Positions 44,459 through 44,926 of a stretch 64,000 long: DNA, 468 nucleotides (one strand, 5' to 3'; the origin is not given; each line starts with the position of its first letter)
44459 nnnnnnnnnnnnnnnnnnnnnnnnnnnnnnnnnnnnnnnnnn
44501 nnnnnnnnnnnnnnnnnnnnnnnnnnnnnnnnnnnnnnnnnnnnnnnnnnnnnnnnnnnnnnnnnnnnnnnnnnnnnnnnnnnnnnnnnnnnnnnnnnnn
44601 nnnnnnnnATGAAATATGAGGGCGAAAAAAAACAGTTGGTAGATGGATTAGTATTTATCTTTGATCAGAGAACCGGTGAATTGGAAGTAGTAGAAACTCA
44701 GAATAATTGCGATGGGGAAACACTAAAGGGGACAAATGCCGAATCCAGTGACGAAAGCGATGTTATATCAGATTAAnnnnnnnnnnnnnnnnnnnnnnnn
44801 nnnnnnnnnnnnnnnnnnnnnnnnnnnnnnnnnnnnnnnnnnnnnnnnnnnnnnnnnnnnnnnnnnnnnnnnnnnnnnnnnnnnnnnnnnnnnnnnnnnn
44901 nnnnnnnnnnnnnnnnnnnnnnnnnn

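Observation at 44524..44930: Self-contained sigma-54 transcription unit: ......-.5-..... promoter, RBS, 55-aa acidic ORF, then a strong terminator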

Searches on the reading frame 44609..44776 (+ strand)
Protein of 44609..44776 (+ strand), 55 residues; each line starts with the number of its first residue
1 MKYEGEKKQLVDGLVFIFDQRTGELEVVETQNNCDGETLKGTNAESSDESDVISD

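Call 8: find_homologous_proteins(query=window:44609-44773:+, max_evalue=10)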
Query seq(55 aa) (55 aa): 4 proteins with E <= 10 among 4 candidates.
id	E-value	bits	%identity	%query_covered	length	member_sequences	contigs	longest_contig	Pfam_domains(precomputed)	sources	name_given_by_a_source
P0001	7.3e-28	111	100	100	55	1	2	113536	-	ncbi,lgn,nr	ncbi:MAG: hypothetical protein HYW01_04915 [Deltaproteobacteria bacterium]|nr:hypothetical protein [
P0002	9.5e-22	92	89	96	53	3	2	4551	-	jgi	jgi:hypothetical protein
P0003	4.6e-17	78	81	96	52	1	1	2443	-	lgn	-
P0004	4.6e-11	59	65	96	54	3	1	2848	-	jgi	-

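Call 9: search_protein_families(library=pfam, proteins=[window:44609-44776:+], max_evalue=0.1)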
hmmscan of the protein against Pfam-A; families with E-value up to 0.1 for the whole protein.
window:44609-44776:+ (55 aa): 0 families

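Call 11: find_encoding_contigs(protein=P0002, flank=5000)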
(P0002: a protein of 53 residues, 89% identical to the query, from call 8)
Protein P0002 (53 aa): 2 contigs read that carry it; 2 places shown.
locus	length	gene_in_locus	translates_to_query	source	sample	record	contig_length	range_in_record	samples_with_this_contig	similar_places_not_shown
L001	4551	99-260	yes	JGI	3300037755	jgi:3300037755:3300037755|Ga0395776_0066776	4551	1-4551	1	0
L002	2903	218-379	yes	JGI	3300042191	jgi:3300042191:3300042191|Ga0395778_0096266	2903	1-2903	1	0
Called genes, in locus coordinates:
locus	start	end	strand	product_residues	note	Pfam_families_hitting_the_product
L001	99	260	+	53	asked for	-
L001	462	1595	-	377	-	PF13433:Peripla_BP_5, PF13458:Peripla_BP_6, PF01094:ANF_receptor (weak)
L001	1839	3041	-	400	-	PF00155:Aminotran_1_2, PF01041:DegT_DnrJ_EryC1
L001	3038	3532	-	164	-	PF01467:CTP_transf_like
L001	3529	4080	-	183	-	PF03602:Cons_hypoth95, PF02475:TRM5-TYW2_MTfase (weak), PF05175:MTS (weak), PF13847:Methyltransf_31 (weak), PF09445:Methyltransf_15 (weak)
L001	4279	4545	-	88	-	PF01738:DLH, PF08840:BAAT_C (faint)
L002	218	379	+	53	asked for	-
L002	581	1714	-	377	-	PF13433:Peripla_BP_5, PF13458:Peripla_BP_6, PF01094:ANF_receptor (weak)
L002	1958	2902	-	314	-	?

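Call 12: find_encoding_contigs(protein=P0003, flank=5000)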
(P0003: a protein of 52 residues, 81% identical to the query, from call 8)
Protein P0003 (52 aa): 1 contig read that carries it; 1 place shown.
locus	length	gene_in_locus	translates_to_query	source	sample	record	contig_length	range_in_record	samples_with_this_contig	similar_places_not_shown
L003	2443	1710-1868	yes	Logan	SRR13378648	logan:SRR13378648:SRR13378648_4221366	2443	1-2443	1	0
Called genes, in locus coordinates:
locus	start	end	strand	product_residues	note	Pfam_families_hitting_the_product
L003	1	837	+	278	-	?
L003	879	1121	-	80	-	-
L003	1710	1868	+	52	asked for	-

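Call 13: find_encoding_contigs(protein=P0004, flank=5000)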
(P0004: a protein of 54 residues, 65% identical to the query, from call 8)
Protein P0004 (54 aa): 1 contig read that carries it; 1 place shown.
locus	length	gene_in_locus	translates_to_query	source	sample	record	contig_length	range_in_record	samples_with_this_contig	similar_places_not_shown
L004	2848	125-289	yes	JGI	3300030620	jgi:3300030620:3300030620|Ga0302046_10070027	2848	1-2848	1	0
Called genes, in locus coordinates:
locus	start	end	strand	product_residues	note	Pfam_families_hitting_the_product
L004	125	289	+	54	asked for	-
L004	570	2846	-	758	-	?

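Call 23: find_related_loci(query=A2, collection=metagenome_contigs, flank=3000)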
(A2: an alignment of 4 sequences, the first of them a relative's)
Query A2 (55 aa) in metagenome_contigs; peptide patterns used: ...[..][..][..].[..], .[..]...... (x = any residue, [..] = any of these).
316 stretches matched a pattern; 2 encode a relative of the query (tblastn E <= 1e-3); 2 distinct loci.
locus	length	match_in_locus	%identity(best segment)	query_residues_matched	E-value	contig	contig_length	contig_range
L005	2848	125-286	65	1-53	1e-18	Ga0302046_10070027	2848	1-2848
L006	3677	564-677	63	1-38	3e-14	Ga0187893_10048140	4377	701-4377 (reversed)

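Call 36: search_protein_representatives(alignment_id=A2)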
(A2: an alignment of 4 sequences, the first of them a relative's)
Query: 4 sequences, 53 profile positions. Proteins with E-value up to 0.001 (for the whole library): 15; up to 1e-10: 3; up to 1e-30: 0. The best 15 are listed.
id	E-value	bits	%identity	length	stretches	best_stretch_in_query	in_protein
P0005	1.8e-26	107.8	-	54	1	1-53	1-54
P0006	6.7e-13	64.3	-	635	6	15-36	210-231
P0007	3.4e-11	58.9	-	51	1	1-38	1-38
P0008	1.3e-09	53.8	-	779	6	15-48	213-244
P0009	2.7e-09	52.8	-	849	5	15-45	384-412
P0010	2.7e-08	49.6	-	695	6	15-36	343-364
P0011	3.4e-07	46.1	-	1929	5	15-37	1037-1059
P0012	1.4e-06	44.1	-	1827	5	13-34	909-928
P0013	1.6e-05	40.7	-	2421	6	15-39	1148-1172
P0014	1.8e-05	40.5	-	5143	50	21-39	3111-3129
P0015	6.1e-05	38.9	-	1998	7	15-31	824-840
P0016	7.8e-05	38.5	-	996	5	15-35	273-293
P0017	1.3e-04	37.8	-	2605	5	16-32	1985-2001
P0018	4.3e-04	36.1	-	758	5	15-35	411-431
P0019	5.4e-04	35.8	-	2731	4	10-35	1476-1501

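Call 48: predict_structure(alignment_id=A2)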
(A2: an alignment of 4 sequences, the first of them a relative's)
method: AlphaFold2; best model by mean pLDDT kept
length: 55 residues; sequences in the alignment: 4
mean_pLDDT: 62.5   pTM: 0.38
mean pLDDT of the five models: 62.5, 61.7, 60.7, 60.7, 57.3
residues with pLDDT >= 90: 0; 70-90: 24; 50-70: 11; < 50: 20
segments of 3 or more residues with pLDDT < 50: 33-50
pLDDT, mean of each block of 10 residues (from residue 1): 66 81 79 46 43 59
secondary structure, 60 per line:
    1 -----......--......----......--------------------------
elements in order: E6-11 E14-19 E24-29
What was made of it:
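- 44609..44776 (+): Gene for a 55-aa acidic small protein (pI 4.1, net charge about -9.5), with a conserved N-terminal beta-sheet core (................) and a variable acidic tail ending in DESDVI(SD). The AlphaFold model has strands 6-11, 14-19 and 24-29 at pLDDT about 80, and residues 33-50 are disordered (call 48).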

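Call 61: search_protein_families(library=pfam, proteins=[P0006, P0008, P0009, P0010], max_evalue=0.01)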
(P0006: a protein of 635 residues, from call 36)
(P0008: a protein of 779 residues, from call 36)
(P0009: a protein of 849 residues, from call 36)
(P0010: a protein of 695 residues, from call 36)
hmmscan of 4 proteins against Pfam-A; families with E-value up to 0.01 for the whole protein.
P0006 (635 aa): 4 families
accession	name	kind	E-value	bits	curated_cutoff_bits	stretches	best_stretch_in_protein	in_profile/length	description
PF07676.18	PD40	-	6e-15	55.2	20.9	0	236-267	8-35/38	WD40-like Beta Propeller Repeat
PF10282.15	Lactonase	-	0.0005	19.8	21.7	0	146-257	218-311/344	Lactonase, 7-bladed beta-propeller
PF16671.10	ACD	-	0.001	18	27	0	437-467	114-144/386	Actin cross-linking domain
PF13964.12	Kelch_6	-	0.0042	17.5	25.3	0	239-289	3-44/50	Kelch motif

P0008 (779 aa): 4 families
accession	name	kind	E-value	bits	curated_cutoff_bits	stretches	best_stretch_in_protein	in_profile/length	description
PF07676.18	PD40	-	5.6e-12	45.7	20.9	0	110-131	9-30/38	WD40-like Beta Propeller Repeat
PF13964.12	Kelch_6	-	8.6e-05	22.8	25.3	0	136-163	18-45/50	Kelch motif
PF10282.15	Lactonase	-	0.00011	22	21.7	0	83-199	217-315/344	Lactonase, 7-bladed beta-propeller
PF13517.12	FG-GAP_3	-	0.00059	20.8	26.9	1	689-743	1-61/61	FG-GAP-like repeat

P0009 (849 aa): 7 families
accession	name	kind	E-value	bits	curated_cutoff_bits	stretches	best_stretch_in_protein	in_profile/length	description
PF02412.23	TSP_3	-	2.3e-34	117.2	25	5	650-685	1-36/36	Thrombospondin type 3 repeat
PF00132.30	Hexapep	-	6.7e-22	76.6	27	5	759-792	2-35/36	Bacterial transferase hexapeptide (six repeats)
PF07676.18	PD40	-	1.9e-15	56.8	20.9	0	409-432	7-30/38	WD40-like Beta Propeller Repeat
PF25084.1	LbH_EIF2B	-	6.8e-09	36.1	54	1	753-844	10-101/105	EIF2B subunit epsilon LbH domain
PF10282.15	Lactonase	-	0.00042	20.1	21.7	0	256-335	217-284/344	Lactonase, 7-bladed beta-propeller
PF14602.12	Hexapep_2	-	0.0012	18.9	27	1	771-798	2-27/34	Hexapeptide repeat of succinyl-transferase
PF16671.10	ACD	-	0.0061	15.4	27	0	96-128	113-145/386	Actin cross-linking domain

P0010 (695 aa): 6 families
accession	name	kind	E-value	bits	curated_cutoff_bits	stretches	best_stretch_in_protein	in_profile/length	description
PF07676.18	PD40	-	3e-16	59.3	20.9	1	45-76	9-36/38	WD40-like Beta Propeller Repeat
PF18911.6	PKD_4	-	1.3e-05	25.6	27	1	481-553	1-71/85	PKD domain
PF22352.2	K319L-like_PKD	-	6.8e-05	23.2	27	1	501-532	11-42/84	K319L-like, PKD domain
PF16671.10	ACD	-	0.0011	17.9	27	0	170-201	113-144/386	Actin cross-linking domain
PF21027.3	Sde0182_C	-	0.0024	18.9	27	1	504-525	2-23/83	Cellulose-binding protein Sde0182, C-terminal domain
PF10282.15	Lactonase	-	0.003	17.3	21.7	0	145-228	215-286/344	Lactonase, 7-bladed beta-propeller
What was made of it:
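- On PD40 / TolB-type beta-propeller repeat (PF07676): Only a profile resemblance of residues 15-36 to the repeat of large PD40 proteins (calls 36, 61).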

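Call 62: search_protein_families(library=ncbifam, proteins=[window:44609-44776:+, P0007, P0004], max_evalue=1)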
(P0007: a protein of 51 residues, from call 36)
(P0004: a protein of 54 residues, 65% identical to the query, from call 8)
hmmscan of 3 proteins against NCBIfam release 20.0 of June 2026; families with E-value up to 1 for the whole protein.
window:44609-44776:+ (55 aa): 0 families

P0007 (51 aa): 0 families

P0004 (54 aa): 0 families

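Call 82: fold_search(model_id=the predicted structure, library=pdb)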
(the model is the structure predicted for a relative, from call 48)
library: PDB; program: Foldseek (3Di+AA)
matches with E <= 10: 724; with E <= 0.001: 0
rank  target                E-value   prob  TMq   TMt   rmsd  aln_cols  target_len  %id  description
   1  5why_B                5.4e-01  0.96  0.42  0.06   1.1        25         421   24  Structural Insights into Thioether Bond Formation in the Biosynthesis of Sactipeptides (released 2017-07-26)
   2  5v1u_A                9.1e-01  0.95  0.46  0.31   0.9        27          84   15  TbiB1 in Complex with the TbiA(beta) Leader Peptide (released 2018-09-05)
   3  5v1u_B                1.0e+00  0.93  0.46  0.30   0.8        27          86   15  TbiB1 in Complex with the TbiA(beta) Leader Peptide (released 2018-09-05)
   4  5ob0_A                1.1e+00  0.20  0.28  0.27   3.6        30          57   23  Crystal structure of the c-Src-SH3 domain Q128E mutant in complex with the high affinity peptide APP12 (released 2017-07-12)
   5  5ob1_A                1.1e+00  0.20  0.28  0.27   3.6        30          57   20  Crystal structure of the c-Src-SH3 domain Q128R mutant in complex with the high affinity peptide APP12 (released 2017-07-12)
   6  9mlp_C                1.3e+00  0.28  0.37  0.05  10.0        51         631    8  Crystal structure of VgrS from Salmonella Typhimurium (released 2026-01-28)
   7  5v1v_A                1.3e+00  0.93  0.47  0.30   0.7        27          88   15  TbiB1 in Complex with the TbiA(alpha) Leader Peptide (released 2018-09-05)
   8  4znx_B                1.3e+00  0.16  0.27  0.27   3.6        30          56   23  Crystal structure of the Fyn-SH3 domain in complex with the high affinity peptide APP12 (released 2016-06-29)
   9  3aqj_A                1.3e+00  0.15  0.29  0.16   7.7        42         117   14  Crystal Structure of a C-terminal domain of the bacteriophage P2 tail spike protein, gpV (released 2011-08-10)
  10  4uhv_B                1.3e+00  0.15  0.33  0.04  11.1        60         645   13  The structure of VgrG1, the needle tip of the bacterial Type VI Secretion System (released 2016-01-27)
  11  7pvy                  1.5e+00  0.14  0.26  0.26   3.6        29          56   21  Crystal structure of the c-Src SH3 domain E93V-S94A-R95S-T96G mutant (released 2022-09-14)
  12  4afs_C                1.5e+00  0.13  0.25  0.24   3.8        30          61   27  Human Chymase - Fynomer Complex (released 2012-07-11)
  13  9bt8_C                1.5e+00  0.11  0.24  0.24   5.8        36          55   17  Structure of Src in complex with beta-arrestin 1 revealing SH3 binding sites (released 2024-11-13)
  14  8afw_A                1.6e+00  0.60  0.42  0.09   2.2        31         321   26  Tube assembly of Atg18-WT (released 2023-11-01)
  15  8afw_C                1.6e+00  0.57  0.42  0.09   2.2        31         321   26  Tube assembly of Atg18-WT (released 2023-11-01)
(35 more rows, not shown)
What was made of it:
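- Tried and rejected: The top matches are generic three-stranded sheets of RiPP recognition elements (call 82).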

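Call 86: search_protein_families(library=padloc, proteins=[window:44609-44776:+, P0007], max_evalue=1)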
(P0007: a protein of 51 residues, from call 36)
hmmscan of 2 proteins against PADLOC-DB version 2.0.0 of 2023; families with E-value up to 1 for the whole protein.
window:44609-44776:+ (55 aa): 0 families

P0007 (51 aa): 0 families

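Call 87: search_protein_families(library=phrogs, proteins=[window:44609-44776:+, P0007], max_evalue=1)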
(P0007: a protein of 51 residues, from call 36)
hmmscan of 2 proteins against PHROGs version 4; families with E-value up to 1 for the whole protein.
window:44609-44776:+ (55 aa): 1 family
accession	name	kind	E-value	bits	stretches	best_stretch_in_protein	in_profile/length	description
phrog_28160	-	unknown function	0.33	12.3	0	35-52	12-29/69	-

P0007 (51 aa): 0 families

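Call 88: search_solved_structures(query=A2, max_evalue=10)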
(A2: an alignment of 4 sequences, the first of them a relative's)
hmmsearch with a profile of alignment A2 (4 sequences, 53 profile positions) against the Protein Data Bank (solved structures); distinct sequences matched with E-value up to 10: 2.
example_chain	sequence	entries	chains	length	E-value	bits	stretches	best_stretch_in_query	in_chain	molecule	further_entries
9nsa_A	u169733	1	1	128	1.2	12.2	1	12-35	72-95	Sidestep VII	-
8eaw_a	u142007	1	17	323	1.9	11.6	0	6-42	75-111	Capsid protein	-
